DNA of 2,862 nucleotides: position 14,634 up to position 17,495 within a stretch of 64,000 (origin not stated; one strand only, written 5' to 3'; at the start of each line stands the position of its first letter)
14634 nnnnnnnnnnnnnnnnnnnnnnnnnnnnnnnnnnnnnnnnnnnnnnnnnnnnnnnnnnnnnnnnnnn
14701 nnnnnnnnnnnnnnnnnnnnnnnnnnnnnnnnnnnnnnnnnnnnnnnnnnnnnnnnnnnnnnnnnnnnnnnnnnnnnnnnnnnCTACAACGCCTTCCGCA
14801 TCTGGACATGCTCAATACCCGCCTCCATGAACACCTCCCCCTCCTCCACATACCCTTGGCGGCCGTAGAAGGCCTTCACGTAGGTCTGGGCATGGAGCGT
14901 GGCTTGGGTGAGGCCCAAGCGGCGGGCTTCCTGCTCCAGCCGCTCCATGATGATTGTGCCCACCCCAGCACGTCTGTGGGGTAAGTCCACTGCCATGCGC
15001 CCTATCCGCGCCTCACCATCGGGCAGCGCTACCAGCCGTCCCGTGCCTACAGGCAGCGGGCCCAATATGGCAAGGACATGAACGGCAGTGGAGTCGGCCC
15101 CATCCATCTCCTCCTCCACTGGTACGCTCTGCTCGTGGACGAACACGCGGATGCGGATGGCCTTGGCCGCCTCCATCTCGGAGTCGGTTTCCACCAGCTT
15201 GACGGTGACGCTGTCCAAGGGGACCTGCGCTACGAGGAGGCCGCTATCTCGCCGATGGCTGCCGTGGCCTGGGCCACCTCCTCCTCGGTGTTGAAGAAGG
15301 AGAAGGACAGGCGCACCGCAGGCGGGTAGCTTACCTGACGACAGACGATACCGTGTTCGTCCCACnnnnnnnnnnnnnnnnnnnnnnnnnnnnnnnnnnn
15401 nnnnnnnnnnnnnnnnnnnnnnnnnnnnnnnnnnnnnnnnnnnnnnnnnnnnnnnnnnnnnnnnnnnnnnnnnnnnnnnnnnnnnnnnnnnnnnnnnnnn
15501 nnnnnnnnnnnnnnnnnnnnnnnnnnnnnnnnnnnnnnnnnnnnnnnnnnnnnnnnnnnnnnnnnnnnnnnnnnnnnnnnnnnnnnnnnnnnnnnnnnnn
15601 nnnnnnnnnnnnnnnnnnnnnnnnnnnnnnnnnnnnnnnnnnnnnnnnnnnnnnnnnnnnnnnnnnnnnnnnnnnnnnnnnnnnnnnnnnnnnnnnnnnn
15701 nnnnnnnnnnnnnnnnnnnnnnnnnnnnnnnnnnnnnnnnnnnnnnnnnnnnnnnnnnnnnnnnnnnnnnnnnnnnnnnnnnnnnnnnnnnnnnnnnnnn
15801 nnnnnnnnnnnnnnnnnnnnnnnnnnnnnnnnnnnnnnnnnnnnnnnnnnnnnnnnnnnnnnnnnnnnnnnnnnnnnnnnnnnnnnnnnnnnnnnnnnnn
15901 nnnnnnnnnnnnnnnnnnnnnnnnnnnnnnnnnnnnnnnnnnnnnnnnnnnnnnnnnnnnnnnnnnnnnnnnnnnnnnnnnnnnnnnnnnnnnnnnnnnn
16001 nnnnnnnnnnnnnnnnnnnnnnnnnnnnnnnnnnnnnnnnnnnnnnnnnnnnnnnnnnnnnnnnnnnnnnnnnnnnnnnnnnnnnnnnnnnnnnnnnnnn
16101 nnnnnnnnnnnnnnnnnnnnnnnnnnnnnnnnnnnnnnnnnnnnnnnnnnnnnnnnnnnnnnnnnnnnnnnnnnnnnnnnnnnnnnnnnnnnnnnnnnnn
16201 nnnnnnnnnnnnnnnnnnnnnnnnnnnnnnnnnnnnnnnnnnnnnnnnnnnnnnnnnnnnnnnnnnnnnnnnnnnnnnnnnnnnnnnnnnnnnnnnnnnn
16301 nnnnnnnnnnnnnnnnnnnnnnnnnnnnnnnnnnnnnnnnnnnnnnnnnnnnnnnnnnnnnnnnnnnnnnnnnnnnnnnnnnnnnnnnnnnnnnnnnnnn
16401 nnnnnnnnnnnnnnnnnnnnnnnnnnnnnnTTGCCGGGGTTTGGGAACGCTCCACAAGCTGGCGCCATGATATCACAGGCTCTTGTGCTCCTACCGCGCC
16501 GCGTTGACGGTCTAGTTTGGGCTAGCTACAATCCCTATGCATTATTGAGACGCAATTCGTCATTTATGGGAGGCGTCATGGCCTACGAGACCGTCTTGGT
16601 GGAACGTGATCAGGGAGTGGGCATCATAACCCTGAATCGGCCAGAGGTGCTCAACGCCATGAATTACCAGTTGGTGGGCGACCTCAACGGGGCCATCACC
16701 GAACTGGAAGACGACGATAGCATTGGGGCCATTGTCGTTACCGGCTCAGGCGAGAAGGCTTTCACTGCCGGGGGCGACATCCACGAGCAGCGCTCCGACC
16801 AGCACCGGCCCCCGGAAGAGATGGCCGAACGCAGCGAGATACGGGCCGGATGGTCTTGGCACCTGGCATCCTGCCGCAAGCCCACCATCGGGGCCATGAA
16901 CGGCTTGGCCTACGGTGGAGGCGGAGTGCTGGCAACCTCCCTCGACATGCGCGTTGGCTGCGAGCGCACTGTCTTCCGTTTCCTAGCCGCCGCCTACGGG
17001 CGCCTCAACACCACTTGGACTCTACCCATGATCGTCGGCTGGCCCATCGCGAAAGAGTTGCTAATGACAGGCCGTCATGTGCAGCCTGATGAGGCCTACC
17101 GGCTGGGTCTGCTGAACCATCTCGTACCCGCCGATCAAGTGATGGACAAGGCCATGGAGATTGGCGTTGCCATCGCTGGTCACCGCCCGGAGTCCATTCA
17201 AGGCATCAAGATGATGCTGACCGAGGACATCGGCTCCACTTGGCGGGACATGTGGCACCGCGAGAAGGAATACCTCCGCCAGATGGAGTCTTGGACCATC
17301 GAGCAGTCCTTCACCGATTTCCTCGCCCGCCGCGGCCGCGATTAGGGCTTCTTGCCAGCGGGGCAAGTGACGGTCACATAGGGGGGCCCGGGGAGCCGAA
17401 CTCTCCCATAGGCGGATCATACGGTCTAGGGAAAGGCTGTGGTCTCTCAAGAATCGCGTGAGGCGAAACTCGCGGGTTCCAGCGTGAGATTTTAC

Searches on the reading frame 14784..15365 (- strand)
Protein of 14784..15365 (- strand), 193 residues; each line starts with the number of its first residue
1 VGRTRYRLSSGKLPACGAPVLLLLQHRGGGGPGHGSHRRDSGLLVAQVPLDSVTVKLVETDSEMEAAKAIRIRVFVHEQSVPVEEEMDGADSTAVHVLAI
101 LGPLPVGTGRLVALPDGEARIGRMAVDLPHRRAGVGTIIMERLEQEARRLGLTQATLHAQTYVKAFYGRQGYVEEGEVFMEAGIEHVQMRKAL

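Call 27: search_protein_families(library=pfam, proteins=[window:14784-15365:-], max_evalue=0.01)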
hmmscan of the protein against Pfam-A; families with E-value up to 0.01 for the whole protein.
window:14784-15365:- (193 aa): 4 families
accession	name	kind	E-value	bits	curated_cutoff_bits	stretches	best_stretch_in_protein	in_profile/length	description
PF13673.13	Acetyltransf_10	-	1.2e-14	54.9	23.6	1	73-193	11-128/128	Acetyltransferase (GNAT) domain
PF00583.31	Acetyltransf_1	-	3.1e-10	40.8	20.7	1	94-172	33-116/116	Acetyltransferase (GNAT) family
PF13508.13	Acetyltransf_7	-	9.2e-09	36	27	1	105-174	14-84/84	Acetyltransferase (GNAT) domain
PF13527.13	Acetyltransf_9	-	0.00094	19.6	25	0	121-172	75-124/127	Acetyltransferase (GNAT) domain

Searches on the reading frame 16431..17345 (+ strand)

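Call 27: search_protein_families(library=pfam, proteins=[window:16431-17345:+], max_evalue=0.01)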
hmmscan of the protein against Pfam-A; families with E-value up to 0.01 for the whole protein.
window:16431-17345:+ (304 aa): 2 families
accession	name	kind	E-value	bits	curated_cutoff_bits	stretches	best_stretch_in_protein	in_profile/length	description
PF00378.25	ECH_1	-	3.2e-42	145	27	1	59-301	2-244/251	Enoyl-CoA hydratase/isomerase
PF16113.10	ECH_2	-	4.8e-29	102.4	27.2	1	63-239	1-179/335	Enoyl-CoA hydratase/isomerase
